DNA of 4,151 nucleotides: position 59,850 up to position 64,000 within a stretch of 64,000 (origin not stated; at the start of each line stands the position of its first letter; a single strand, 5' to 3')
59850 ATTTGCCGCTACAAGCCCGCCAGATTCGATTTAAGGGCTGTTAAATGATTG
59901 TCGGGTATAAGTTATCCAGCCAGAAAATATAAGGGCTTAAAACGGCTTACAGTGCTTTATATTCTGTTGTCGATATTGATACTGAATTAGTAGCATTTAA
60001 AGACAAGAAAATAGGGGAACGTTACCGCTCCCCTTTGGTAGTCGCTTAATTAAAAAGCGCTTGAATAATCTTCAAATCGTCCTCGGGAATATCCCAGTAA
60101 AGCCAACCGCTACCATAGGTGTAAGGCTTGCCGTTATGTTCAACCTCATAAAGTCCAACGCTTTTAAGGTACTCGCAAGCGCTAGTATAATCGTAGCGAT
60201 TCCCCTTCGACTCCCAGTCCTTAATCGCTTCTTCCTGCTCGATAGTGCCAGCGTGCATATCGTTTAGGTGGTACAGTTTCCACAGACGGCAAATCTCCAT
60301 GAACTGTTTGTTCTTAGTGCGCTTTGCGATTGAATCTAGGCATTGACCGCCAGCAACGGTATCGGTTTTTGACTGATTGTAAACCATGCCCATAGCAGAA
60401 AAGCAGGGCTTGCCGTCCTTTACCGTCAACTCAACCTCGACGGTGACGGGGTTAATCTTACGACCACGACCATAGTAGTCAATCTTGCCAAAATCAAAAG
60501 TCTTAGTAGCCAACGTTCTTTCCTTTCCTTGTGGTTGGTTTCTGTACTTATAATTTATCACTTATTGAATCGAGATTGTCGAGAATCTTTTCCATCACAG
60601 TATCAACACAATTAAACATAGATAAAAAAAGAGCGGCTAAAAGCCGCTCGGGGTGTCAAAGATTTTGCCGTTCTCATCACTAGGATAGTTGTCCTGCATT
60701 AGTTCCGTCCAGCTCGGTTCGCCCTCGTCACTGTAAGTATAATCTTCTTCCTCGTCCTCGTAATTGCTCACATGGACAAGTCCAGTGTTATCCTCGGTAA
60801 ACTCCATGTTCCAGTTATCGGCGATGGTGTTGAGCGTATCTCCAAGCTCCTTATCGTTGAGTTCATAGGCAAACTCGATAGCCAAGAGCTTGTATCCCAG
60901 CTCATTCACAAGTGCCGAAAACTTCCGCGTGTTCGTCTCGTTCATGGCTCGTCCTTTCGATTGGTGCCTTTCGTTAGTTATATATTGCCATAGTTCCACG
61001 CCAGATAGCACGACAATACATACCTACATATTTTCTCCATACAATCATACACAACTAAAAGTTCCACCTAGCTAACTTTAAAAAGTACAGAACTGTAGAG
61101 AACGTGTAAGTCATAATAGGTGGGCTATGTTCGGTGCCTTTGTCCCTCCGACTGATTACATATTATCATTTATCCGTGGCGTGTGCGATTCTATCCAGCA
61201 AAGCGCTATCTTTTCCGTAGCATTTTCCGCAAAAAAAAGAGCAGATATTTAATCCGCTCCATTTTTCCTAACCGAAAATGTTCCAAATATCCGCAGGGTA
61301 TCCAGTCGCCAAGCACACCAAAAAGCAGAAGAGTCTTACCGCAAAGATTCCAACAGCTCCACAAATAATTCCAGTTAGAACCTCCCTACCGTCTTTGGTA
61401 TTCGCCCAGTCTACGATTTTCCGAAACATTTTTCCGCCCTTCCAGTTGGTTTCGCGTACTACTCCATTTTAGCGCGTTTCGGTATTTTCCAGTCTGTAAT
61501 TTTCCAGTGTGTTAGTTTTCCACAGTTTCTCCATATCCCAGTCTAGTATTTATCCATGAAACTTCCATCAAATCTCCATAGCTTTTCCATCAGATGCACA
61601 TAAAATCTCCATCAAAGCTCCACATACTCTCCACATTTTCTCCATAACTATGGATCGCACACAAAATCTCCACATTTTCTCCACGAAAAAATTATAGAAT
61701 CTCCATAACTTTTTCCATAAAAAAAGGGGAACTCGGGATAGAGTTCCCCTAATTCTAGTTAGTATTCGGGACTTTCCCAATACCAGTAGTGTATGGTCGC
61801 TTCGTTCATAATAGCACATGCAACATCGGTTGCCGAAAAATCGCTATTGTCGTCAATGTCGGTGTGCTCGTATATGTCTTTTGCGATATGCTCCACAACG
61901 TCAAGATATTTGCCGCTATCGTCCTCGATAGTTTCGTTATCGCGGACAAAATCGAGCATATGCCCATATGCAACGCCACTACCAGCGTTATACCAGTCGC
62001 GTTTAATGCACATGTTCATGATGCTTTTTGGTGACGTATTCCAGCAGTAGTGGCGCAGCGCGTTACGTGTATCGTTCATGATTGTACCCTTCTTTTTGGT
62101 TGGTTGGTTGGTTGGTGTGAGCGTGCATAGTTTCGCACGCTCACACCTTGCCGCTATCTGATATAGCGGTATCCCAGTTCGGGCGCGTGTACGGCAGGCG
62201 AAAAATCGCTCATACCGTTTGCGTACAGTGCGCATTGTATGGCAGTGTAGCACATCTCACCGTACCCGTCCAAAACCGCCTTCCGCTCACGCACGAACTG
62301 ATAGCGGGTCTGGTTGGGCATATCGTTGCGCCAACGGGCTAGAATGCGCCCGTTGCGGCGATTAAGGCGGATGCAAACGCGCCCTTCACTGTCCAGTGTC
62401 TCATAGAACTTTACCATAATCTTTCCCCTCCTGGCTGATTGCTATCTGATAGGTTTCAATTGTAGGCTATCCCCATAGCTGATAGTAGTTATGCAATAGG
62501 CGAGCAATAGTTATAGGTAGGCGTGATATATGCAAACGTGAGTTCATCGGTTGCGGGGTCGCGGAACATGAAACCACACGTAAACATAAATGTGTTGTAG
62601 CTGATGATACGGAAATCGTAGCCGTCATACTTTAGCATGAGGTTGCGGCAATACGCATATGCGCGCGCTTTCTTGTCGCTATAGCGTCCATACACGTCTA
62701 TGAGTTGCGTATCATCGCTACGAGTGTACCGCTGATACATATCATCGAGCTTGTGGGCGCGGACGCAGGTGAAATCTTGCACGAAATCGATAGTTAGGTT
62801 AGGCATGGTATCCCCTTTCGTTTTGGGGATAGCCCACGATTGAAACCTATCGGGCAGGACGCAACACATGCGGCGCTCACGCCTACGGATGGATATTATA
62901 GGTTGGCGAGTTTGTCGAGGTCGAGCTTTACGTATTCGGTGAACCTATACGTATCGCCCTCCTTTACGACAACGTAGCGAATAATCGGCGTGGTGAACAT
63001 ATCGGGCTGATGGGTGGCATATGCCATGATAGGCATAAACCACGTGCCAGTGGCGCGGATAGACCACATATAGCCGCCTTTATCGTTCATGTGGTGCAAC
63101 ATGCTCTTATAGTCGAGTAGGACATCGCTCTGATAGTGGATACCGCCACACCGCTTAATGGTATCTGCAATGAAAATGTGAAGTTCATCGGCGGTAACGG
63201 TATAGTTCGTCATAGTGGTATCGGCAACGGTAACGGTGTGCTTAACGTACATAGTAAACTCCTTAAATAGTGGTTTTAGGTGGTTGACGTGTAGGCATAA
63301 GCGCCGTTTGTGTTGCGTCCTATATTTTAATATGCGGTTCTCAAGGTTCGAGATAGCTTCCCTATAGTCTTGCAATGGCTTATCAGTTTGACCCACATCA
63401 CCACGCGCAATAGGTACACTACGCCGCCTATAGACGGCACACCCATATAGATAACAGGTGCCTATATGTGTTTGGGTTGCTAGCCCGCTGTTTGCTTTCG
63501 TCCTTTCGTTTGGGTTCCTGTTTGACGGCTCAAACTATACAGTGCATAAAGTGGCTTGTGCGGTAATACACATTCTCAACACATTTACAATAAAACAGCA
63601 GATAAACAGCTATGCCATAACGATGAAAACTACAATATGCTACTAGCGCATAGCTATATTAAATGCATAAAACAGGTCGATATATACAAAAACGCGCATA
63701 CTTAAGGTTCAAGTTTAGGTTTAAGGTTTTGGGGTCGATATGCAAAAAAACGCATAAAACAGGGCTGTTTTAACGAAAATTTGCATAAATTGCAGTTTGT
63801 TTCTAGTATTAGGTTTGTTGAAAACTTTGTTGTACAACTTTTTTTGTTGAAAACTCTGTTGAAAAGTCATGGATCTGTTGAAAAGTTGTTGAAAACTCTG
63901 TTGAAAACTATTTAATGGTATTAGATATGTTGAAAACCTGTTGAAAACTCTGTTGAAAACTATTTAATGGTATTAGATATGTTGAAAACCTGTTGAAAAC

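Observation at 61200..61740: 540-bp array of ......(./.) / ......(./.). short repeats (iteron-like)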

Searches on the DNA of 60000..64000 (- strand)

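Call 11: search_rna_families(source=window, start=60000, end=64000, threshold=evalue, max_evalue=10)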
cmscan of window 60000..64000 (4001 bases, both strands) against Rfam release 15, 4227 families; matches with E-value up to 10: 4.
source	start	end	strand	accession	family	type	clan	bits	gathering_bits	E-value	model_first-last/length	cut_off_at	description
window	60577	60660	+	RF02059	STnc50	Gene; sRNA;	-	26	55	0.27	1-84/84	no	Salmonella enterica sRNA STnc40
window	61719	61765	-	RF01489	sbrA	Gene; sRNA;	-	21.3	45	0.47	1-71/71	no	Listeria sRNA sbrA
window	61628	61740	-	RF02983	Fibrobacter-1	Gene; sRNA;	-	16.4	77.9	8.6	1-102/102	no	Fibrobacter-1 RNA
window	60401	60467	-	RF01134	sR30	Gene; snRNA; snoRNA; CD-box;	-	13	38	7.3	1-57/57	no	Small nucleolar RNA sR30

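Call 70: search_rna_families(source=L002, start=900, end=3800, threshold=evalue, max_evalue=1)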
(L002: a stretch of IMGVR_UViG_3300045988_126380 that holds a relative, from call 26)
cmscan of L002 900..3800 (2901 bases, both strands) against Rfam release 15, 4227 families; matches with E-value up to 1: 5.
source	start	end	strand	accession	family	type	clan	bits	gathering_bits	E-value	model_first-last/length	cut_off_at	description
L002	942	988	+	RF01489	sbrA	Gene; sRNA;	-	26.3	45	0.016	1-71/71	no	Listeria sRNA sbrA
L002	1499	1581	+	RF02426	SpF03_sRNA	Gene; sRNA;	-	25.2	50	0.95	1-106/106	no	Streptococcus sRNA SpF03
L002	1093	1163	+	RF00324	snoMBII-202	Gene; snRNA; snoRNA; CD-box;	-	21.3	40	0.28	1-84/84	no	Small nucleolar RNA MBII-202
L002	1534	1597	-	RF02901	AaHKsRNA41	Gene; sRNA;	-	21.2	97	0.059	1-187/187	no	Aggregatibacter sRNA 41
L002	1455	1573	+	RF00558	L20_leader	Cis-reg; leader;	-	21.1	58.7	0.53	1-127/127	no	Ribosomal protein L20 leader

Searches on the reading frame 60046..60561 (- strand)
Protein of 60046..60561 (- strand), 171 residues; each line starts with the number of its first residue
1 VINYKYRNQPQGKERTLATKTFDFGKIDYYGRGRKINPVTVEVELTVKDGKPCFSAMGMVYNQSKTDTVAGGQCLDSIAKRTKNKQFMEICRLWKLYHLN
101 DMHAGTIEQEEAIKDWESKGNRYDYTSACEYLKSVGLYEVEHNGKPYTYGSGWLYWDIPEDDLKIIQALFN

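Call 19: search_protein_families(library=phrogs, proteins=[window:60046-60561:-], max_evalue=0.01)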
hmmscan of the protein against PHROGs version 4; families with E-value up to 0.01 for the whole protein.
window:60046-60561:- (171 aa): 0 families

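Call 20: search_protein_families(library=pfam, proteins=[window:60046-60561:-], max_evalue=0.01)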
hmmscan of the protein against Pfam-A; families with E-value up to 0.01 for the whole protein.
window:60046-60561:- (171 aa): 0 families

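Call 26: find_related_loci(query=window:60046-60561:-, collection=viral_contigs, flank=6000)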
Query window:60046-60561:- (171 aa) in viral_contigs; peptide patterns used: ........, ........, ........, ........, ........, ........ (x = any residue, [..] = any of these).
6 stretches matched a pattern; 4 encode a relative of the query (tblastn E <= 1e-3); 4 distinct loci.
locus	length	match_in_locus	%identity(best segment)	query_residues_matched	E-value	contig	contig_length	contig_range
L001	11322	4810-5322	91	1-171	4e-109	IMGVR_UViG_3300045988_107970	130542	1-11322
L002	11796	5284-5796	92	1-171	5e-109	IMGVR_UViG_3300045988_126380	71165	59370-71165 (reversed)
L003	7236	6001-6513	89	1-171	5e-107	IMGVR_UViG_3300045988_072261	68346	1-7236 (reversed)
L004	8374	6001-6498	87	6-171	3e-101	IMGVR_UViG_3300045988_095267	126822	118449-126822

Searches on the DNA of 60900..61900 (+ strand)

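Call 7: search_dna_similar(query=window:60900-61900:+, collection=phages, mode=distant, max_rows=20)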
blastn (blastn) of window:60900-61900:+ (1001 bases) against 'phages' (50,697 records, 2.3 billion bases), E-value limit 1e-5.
No match.
